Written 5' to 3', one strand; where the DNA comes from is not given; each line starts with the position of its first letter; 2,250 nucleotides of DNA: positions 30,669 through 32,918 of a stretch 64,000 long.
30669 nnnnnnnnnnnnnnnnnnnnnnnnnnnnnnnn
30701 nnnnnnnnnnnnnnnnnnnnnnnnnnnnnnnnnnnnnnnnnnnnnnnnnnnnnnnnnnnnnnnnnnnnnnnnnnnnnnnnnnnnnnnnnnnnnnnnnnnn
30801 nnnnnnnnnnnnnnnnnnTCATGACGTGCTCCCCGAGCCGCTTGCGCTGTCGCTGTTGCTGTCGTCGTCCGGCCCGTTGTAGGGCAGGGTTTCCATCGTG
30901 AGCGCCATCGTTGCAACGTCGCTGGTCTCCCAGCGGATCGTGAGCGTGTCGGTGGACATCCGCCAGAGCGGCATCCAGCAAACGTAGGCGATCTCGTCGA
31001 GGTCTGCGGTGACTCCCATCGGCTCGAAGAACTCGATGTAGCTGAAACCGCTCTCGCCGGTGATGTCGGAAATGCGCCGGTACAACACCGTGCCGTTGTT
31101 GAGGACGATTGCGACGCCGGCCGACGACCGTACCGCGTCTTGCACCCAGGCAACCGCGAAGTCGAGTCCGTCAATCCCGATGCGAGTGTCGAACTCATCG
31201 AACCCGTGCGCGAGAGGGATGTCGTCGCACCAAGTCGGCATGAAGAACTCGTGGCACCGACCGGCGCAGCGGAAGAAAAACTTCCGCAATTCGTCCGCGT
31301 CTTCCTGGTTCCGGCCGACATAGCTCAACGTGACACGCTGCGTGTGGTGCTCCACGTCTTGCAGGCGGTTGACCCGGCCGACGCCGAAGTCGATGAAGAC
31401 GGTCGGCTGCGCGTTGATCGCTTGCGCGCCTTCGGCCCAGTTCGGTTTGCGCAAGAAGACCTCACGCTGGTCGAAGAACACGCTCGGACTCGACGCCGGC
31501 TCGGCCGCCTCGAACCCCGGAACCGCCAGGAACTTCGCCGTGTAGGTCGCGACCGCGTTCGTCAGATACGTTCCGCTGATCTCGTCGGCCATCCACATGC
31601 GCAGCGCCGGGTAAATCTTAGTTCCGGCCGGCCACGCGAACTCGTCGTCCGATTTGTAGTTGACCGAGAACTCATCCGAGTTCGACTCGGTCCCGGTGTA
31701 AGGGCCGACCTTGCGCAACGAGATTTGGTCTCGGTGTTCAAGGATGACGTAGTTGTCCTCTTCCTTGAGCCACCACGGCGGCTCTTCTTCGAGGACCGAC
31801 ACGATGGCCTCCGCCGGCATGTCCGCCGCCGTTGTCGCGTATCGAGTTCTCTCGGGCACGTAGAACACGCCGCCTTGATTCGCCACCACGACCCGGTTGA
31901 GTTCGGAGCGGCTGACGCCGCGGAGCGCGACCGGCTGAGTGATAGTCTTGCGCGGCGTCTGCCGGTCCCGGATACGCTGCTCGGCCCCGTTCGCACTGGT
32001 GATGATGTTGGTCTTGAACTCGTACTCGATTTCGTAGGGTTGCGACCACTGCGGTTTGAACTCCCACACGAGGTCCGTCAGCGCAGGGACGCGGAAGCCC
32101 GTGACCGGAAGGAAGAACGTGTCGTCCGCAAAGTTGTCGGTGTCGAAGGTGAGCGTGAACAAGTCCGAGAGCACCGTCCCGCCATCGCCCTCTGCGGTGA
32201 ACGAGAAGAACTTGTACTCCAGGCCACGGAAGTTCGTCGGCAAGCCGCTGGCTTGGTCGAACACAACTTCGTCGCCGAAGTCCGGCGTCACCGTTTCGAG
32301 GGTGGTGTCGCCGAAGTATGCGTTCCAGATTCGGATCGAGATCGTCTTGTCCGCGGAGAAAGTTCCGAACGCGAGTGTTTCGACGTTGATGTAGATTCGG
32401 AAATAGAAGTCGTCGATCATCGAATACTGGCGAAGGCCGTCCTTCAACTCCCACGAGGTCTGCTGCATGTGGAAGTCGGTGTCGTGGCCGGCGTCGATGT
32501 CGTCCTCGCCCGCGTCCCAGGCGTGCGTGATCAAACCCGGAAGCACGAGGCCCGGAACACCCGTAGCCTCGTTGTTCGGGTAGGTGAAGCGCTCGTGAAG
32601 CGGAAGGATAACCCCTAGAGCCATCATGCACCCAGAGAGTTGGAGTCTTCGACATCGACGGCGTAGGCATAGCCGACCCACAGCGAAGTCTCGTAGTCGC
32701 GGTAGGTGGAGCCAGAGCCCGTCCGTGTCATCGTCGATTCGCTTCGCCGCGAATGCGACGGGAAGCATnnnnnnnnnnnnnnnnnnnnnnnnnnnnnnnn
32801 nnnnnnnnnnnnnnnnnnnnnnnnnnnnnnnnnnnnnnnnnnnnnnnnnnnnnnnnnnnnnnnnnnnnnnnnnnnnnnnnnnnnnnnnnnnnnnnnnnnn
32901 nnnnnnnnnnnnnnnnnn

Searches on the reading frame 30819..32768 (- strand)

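Call 9: search_protein_families(library=phrogs, proteins=[window:30819-32768:-], max_evalue=0.001)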
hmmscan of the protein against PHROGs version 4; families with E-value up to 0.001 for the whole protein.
window:30819-32768:- (649 aa): 3 families
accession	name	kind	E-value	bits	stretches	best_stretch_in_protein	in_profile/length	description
phrog_1082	-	tail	6.9e-84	283.3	1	107-636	388-902/1061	tail assembly protein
phrog_2913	-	other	1.6e-07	32.2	0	250-292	122-162/306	glycoside hydrolase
phrog_37552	-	tail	1.7e-06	28.9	1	479-614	42-172/189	tail protein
